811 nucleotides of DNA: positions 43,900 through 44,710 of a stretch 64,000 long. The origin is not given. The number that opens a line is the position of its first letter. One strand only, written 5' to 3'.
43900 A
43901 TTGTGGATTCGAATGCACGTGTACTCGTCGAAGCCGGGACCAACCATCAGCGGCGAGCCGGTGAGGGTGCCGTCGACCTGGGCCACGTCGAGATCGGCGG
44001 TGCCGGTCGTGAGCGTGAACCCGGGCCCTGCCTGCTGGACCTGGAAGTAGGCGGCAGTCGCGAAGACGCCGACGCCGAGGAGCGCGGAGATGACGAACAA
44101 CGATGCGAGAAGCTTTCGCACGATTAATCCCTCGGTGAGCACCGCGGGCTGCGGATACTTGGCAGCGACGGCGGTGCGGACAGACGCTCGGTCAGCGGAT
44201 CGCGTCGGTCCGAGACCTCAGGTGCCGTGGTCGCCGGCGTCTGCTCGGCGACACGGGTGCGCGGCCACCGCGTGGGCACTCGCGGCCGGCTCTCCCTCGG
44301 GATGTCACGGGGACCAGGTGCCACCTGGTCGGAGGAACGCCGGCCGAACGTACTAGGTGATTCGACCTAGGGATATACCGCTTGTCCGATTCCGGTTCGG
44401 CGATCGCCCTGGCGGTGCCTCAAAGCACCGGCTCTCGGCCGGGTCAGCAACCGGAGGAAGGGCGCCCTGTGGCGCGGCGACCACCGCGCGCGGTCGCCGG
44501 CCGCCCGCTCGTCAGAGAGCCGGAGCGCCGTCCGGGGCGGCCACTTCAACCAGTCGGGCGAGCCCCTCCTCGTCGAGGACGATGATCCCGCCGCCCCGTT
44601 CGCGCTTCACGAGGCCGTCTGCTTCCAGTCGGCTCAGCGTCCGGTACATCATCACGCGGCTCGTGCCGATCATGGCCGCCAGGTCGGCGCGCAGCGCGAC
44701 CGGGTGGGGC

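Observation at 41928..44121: SipW-TasA-type matrix protein operon with an RTX-like, Pro/Thr-repeat second substrate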

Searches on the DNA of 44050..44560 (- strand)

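Call 76: search_rna_families(source=window, start=44050, end=44560, threshold=evalue, max_evalue=10)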
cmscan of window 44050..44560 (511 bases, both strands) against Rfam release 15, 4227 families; matches with E-value up to 10: 1.
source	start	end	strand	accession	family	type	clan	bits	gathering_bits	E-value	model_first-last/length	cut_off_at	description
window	44462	44501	+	RF02927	Actino-ugpB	Gene; sRNA;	-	18.5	42.5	0.67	11-50/61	no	Actino-ugpB RNA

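Call 85: build_rna_model(alignment_id=A8)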
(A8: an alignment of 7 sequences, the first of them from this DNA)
Model R1 built from alignment A8 (7 sequences, 182 columns); structure: RNAalifold consensus.
model positions 179; base pairs 56; branch points 3; effective number of sequences 1.07; information 0.589 bits per position. Calibrated on 0.2 Mb of random sequence (short: E-values are rough).
structure used (alignment columns):
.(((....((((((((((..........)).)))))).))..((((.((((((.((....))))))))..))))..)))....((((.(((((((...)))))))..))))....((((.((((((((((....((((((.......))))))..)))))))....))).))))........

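Call 86: search_with_rna_model(model_id=R1, sources=[window, L003, L004, L005, L006, L007, L008, L009, L010, L011, L012, L013, L014, L015, L018, L019, L020, L021, L023, L024, L029, L031, L037, L039, L045, L048, L050, L052, L054, L055, L057, L058, L059, L061, L062, L063, L065, L067, L069, L071, L073, L074, L075, L078, L079, L080, L082, L083, L086, L087, L088, L090, L091, L092, L102, L104], max_evalue=1, make_alignment=true)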
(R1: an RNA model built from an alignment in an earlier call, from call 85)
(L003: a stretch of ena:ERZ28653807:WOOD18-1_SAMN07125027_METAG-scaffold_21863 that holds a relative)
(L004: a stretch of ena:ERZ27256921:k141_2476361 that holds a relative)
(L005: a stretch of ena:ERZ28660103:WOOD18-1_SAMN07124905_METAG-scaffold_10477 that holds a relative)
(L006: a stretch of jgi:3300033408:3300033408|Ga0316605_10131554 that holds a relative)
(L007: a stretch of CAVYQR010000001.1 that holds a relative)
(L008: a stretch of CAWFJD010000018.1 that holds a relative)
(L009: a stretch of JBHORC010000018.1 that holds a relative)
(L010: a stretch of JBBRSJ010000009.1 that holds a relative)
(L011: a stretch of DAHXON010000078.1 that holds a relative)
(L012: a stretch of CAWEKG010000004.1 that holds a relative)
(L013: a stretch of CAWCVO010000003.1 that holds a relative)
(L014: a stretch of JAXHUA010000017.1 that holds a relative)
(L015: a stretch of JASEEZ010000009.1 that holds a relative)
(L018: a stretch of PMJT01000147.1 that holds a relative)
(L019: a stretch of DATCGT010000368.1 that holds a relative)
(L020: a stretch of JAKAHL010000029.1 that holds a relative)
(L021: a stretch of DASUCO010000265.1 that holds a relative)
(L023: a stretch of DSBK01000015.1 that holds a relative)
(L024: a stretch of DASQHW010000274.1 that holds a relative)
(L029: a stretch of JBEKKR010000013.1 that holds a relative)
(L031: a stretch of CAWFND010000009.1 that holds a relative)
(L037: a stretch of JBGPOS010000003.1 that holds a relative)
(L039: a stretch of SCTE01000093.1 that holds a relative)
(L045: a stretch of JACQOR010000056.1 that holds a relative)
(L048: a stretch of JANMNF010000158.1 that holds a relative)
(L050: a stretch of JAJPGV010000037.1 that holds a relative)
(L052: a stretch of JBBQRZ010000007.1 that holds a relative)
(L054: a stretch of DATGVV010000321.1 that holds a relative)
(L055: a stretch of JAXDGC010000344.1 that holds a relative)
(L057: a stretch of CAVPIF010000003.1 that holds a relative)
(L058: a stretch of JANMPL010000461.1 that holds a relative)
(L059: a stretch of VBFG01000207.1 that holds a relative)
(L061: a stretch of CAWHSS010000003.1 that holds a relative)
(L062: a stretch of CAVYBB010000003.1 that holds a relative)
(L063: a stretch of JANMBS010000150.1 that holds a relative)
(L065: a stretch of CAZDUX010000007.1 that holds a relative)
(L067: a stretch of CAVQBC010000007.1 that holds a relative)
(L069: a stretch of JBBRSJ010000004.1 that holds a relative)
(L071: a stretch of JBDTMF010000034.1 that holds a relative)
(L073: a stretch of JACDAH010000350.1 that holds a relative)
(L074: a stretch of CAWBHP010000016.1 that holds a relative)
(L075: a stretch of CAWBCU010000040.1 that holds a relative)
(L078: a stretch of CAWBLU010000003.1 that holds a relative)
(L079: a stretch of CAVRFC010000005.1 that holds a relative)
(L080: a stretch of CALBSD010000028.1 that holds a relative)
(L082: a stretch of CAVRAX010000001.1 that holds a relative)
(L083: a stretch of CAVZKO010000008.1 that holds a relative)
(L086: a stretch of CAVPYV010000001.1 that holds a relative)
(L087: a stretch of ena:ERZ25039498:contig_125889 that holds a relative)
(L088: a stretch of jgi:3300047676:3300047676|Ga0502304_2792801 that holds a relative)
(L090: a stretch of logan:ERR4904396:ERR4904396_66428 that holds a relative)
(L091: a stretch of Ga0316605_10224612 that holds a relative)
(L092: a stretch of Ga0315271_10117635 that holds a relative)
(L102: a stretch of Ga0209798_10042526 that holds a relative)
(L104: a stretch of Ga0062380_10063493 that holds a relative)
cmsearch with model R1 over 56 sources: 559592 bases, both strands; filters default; matches with E-value up to 1: 18.
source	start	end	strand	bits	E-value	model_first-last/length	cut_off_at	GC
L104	1039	1216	-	193.7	7.4e-39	1-179/179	no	0.71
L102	2028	2205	-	192.7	1.2e-38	1-179/179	no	0.72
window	44119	44298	-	188.8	8.1e-38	1-179/179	no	0.72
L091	310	487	-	180.4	4.8e-36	1-179/179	no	0.73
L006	1291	1465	+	163.4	2.1e-32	1-179/179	no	0.73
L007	5235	5411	+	146.7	7.2e-29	1-179/179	no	0.72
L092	321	500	+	138.7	3.6e-27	1-179/179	no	0.66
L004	1224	1398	+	111.5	2.1e-21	1-179/179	no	0.76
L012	5128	5303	+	88.1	2e-16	1-179/179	no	0.76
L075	9324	9412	+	18.5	0.13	1-179/179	no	0.75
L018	4356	4403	+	18.3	0.14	118-167/179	no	0.81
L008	28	178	+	16.1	0.4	1-179/179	no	0.69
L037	5035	5183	+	15.9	0.44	1-179/179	no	0.69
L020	7478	7594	+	15.7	0.47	1-179/179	no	0.68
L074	7163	7288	-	15.7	0.49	1-179/179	no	0.73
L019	4304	4418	+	14.8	0.75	1-179/179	no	0.72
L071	3668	3699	-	14.4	0.9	124-157/179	no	0.88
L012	4852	4953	-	14.3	0.94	1-179/179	no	0.74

Alignment A9: 18 matches aligned to the model, 232 columns, each read 5' to 3' on its own strand. Consensus structure (alignment columns), stored with it:
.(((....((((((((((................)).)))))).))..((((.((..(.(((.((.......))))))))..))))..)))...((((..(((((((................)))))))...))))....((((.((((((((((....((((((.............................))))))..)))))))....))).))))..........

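Call 87: search_with_rna_model(model_id=R1, sources=[window, L004, L006, L007, L012, L091, L092, L102, L104, L009, L010, L008, L003, L005, L011, L013], max_evalue=0.001, make_alignment=true, show_alignments=0)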
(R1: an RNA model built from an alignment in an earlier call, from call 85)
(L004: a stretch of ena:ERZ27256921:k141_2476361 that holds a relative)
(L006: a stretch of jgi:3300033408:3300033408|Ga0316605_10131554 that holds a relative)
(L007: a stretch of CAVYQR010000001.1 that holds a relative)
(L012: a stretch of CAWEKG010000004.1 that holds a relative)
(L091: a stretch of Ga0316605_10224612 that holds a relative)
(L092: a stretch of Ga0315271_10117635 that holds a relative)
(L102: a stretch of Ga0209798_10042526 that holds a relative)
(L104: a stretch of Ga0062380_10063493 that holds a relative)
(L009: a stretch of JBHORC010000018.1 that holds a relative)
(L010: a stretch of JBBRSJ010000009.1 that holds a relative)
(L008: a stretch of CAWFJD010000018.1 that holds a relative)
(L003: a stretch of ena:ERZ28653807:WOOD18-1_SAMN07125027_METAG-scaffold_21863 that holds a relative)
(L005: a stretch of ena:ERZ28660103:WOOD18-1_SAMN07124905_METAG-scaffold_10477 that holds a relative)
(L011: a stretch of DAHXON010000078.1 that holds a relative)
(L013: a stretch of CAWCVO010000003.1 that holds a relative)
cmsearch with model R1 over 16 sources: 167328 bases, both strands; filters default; matches with E-value up to 0.001: 9.
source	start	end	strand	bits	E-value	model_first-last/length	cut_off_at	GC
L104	1039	1216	-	193.7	2.2e-39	1-179/179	no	0.71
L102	2028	2205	-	192.7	3.6e-39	1-179/179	no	0.72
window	44119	44298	-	188.8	2.4e-38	1-179/179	no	0.72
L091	310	487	-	180.4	1.4e-36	1-179/179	no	0.73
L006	1291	1465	+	163.4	6.1e-33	1-179/179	no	0.73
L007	5235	5411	+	146.7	2.1e-29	1-179/179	no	0.72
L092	321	500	+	138.7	1.1e-27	1-179/179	no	0.66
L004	1224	1398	+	111.5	6.3e-22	1-179/179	no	0.76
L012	5128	5303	+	88.1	5.9e-17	1-179/179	no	0.76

Alignment A10: 9 matches aligned to the model, 190 columns, each read 5' to 3' on its own strand. Consensus structure (alignment columns), stored with it:
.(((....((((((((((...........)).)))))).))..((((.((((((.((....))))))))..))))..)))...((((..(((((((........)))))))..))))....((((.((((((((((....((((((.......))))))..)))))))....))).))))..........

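Call 98: search_with_rna_model(model_id=R1, sources=[window, L004, L006, L007, L012, L091, L092, L102, L104, L105, L106, L107, L108], max_evalue=0.01, make_alignment=true)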
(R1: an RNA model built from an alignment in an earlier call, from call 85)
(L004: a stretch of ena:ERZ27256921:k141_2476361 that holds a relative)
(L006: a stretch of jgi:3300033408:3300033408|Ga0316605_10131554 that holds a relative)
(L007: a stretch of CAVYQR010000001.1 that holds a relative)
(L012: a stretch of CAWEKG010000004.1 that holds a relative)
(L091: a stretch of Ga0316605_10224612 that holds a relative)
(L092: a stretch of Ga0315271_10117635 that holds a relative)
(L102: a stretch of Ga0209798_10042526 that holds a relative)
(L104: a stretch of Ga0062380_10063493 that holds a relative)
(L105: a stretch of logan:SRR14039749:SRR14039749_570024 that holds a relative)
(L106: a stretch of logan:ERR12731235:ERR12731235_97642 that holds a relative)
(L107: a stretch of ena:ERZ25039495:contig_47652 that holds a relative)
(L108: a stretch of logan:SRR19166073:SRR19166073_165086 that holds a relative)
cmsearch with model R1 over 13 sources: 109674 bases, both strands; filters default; matches with E-value up to 0.01: 9.
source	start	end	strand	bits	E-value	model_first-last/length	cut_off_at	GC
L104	1039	1216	-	193.7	1.4e-39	1-179/179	no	0.71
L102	2028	2205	-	192.7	2.3e-39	1-179/179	no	0.72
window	44119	44298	-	188.8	1.6e-38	1-179/179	no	0.72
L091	310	487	-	180.4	9.5e-37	1-179/179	no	0.73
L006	1291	1465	+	163.4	4e-33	1-179/179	no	0.73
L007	5235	5411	+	146.7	1.4e-29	1-179/179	no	0.72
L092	321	500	+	138.7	7.1e-28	1-179/179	no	0.66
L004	1224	1398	+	111.5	4.1e-22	1-179/179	no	0.76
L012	5128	5303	+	88.1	3.9e-17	1-179/179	no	0.76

Alignment A11: 9 matches aligned to the model, 190 columns, each read 5' to 3' on its own strand. Consensus structure (alignment columns), stored with it:
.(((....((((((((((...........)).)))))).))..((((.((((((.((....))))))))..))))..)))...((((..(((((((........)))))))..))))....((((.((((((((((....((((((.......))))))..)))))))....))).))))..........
